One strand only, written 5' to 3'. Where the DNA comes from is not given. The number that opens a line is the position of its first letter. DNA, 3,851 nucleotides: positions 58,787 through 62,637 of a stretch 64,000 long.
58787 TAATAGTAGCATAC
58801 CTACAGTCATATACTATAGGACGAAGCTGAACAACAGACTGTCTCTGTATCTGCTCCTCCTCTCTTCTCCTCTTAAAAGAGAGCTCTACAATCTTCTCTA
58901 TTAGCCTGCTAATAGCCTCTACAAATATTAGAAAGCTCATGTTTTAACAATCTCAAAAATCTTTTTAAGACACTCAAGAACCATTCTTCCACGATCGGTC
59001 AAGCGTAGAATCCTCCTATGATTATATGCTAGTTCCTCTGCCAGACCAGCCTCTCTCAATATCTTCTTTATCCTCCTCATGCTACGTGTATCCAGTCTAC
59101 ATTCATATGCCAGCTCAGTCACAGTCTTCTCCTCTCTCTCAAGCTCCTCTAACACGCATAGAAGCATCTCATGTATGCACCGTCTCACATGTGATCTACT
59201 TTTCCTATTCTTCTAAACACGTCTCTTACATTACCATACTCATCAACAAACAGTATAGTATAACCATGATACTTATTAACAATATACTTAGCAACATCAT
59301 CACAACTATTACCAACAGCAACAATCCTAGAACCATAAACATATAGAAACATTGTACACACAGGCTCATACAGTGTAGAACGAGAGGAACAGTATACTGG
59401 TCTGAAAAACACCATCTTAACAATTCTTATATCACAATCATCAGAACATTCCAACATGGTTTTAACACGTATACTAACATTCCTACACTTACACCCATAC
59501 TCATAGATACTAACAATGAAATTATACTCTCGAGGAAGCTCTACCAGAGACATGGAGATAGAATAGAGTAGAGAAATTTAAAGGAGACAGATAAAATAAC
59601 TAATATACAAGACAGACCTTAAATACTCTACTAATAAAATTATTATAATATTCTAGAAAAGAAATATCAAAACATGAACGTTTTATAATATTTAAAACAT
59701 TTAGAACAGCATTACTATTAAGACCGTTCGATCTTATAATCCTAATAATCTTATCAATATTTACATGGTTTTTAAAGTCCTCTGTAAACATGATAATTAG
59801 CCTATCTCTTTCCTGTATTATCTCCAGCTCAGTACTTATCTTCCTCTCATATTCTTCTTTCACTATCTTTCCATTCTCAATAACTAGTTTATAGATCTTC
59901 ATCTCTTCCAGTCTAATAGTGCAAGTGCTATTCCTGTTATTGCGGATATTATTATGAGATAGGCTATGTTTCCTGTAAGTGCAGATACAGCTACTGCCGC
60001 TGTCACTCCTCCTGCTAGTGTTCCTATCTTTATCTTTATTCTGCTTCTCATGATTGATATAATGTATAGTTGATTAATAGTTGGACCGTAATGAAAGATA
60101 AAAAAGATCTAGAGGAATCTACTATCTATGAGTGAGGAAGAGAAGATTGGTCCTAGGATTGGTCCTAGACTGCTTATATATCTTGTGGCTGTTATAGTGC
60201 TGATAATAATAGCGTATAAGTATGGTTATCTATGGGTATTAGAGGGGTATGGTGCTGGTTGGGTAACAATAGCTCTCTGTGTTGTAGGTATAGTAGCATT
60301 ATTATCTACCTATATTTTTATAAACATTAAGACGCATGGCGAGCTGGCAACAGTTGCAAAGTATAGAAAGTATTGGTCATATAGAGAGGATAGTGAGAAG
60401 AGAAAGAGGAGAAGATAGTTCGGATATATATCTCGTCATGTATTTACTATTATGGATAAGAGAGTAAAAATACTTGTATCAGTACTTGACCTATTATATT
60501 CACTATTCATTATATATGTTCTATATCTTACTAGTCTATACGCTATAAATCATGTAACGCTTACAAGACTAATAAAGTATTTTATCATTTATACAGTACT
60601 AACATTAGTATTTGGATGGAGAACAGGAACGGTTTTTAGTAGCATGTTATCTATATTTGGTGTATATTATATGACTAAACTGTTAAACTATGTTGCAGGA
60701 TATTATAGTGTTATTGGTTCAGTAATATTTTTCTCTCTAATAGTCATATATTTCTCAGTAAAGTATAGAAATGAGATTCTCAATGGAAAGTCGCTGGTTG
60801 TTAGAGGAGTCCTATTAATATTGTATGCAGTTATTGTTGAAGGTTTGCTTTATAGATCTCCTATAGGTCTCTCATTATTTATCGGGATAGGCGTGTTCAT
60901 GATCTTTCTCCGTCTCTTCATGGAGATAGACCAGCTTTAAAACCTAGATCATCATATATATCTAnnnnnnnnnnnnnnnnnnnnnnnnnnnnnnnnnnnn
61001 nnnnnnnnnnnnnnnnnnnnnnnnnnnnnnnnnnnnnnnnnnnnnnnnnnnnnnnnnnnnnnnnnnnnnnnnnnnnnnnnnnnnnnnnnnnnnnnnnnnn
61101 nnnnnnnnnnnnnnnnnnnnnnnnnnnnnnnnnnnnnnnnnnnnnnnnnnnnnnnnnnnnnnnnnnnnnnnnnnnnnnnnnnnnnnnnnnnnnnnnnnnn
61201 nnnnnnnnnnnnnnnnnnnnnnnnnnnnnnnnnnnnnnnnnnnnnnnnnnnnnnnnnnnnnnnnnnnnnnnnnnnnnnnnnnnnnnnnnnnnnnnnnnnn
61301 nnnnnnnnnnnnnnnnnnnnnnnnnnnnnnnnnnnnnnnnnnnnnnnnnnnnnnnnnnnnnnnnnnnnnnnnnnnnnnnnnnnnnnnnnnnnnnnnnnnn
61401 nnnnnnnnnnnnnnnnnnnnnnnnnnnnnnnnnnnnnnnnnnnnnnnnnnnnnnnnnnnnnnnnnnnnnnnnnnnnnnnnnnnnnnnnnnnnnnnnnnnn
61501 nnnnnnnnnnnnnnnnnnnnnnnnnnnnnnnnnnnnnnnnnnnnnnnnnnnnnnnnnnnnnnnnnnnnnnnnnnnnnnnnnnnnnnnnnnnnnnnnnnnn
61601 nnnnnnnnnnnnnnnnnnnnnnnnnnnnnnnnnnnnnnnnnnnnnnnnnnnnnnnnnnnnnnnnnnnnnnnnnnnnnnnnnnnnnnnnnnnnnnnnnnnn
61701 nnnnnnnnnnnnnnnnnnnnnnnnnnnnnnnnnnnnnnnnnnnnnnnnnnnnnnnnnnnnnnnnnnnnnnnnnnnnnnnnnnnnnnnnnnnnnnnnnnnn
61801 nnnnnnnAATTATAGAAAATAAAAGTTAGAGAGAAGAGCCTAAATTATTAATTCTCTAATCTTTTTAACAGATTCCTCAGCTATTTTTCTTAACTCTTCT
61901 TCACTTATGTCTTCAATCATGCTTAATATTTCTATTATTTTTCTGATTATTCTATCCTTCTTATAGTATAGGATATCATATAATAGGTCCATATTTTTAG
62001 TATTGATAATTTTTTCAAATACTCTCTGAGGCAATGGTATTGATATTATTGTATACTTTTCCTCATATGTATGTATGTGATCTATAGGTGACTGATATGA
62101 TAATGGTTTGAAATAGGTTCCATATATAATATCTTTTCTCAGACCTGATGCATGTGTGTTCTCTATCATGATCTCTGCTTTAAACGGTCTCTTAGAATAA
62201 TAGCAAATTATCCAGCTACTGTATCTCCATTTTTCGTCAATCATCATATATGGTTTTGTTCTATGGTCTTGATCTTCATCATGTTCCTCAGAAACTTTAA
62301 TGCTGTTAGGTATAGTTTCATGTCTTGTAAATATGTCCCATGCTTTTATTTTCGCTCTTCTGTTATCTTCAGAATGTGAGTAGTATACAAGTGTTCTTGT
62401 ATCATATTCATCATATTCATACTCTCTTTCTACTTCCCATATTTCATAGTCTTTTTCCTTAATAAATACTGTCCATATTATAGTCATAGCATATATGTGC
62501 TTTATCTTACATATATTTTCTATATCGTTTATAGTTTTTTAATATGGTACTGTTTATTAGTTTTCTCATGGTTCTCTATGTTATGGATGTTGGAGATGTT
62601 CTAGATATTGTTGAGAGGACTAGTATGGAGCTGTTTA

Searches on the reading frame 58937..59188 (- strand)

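Call 25: search_protein_families(library=pfam, proteins=[window:58937-59188:-], max_evalue=0.01)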
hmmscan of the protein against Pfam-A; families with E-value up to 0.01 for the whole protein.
window:58937-59188:- (83 aa): 4 families
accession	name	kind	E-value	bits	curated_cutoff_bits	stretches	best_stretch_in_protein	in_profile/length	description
PF14947.12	HTH_45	-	2e-05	25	25.5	1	3-80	2-75/77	Winged helix-turn-helix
PF12840.13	HTH_20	-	0.00044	20.6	27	1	12-51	9-49/51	Helix-turn-helix domain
PF25213.1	HVO_A0261_N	-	0.00056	20.2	35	1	12-82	16-82/86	HVO_A0261 N-terminal domain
PF22166.2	ArnR1-like_WHD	-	0.0059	17.2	26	1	40-79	48-88/90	ArnR1-like, winged-helix domain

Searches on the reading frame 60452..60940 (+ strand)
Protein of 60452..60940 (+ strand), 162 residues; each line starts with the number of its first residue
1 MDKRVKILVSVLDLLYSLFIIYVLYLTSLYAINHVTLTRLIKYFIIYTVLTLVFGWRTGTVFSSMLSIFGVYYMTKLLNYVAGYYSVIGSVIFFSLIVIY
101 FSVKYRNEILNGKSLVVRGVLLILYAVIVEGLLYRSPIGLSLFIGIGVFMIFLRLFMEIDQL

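Call 25: search_protein_families(library=pfam, proteins=[window:60452-60940:+], max_evalue=0.01)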
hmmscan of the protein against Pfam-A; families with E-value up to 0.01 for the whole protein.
window:60452-60940:+ (162 aa): 0 families

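Call 77: search_protein_families(library=pfam, proteins=[window:60452-60937:+], max_evalue=1)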
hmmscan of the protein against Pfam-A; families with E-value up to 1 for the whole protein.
window:60452-60937:+ (162 aa): 0 families

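Call 125: predict_structure(alignment_id=A7)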
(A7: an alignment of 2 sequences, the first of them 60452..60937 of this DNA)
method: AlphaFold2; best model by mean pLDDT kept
length: 162 residues; sequences in the alignment: 2
mean_pLDDT: 62.9   pTM: 0.47
mean pLDDT of the five models: 62.9, 56.8, 51.9, 51.4, 48.5
residues with pLDDT >= 90: 0; 70-90: 47; 50-70: 103; < 50: 12
segments of 3 or more residues with pLDDT < 50: 101-103, 106-109
pLDDT, mean of each block of 10 residues (from residue 1): 78 74 73 74 75 60 61 61 53 52 49 60 59 54 63 66 45
secondary structure, 60 per line:
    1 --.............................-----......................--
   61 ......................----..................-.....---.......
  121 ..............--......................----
elements in order: H3-31 H37-58 H61-82 H87-104 H106-110 H114-134 H137-158

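Call 127: fold_search(model_id=the predicted structure, library=pdb)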
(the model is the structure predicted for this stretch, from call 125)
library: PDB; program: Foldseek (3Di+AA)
matches with E <= 10: 4; with E <= 0.001: 0
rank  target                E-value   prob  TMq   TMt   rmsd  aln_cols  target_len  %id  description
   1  8rgh_A                6.8e+00  0.08  0.26  0.10  16.0       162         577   12  Structure of dynein-2 intermediate chain DYNC2I1 (WDR60) in complex with the dynein-2 heavy chain DYNC2H1. (released 2024-03-20)
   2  6zkl_J                8.3e+00  0.06  0.24  0.24  10.2       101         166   16  Complex I inhibited by rotenone, open1 (released 2020-10-07)
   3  9w2u_J                9.7e+00  0.05  0.22  0.21  11.6       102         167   15  Cryo-EM structure of complex I on the bovine heart submitochondrial particles, open (released 2026-04-01)
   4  8v3d_D                9.7e+00  0.02  0.16  0.09  19.4       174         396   11  AgamOR28 structure bound to 2,4,5-trimethylthiazole (released 2024-06-19)

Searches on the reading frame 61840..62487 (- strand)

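Call 25: search_protein_families(library=pfam, proteins=[window:61840-62487:-], max_evalue=0.01)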
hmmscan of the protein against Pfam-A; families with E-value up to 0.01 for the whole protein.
window:61840-62487:- (215 aa): 0 families

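Call 77: search_protein_families(library=pfam, proteins=[window:61840-62484:-], max_evalue=1)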
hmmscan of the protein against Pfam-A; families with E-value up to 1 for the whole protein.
window:61840-62484:- (214 aa): 1 family
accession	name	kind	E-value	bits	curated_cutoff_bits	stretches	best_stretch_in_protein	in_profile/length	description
PF14203.11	TTRAP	-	0.036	14.7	27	1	182-212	20-50/62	Putative transposon-transfer assisting protein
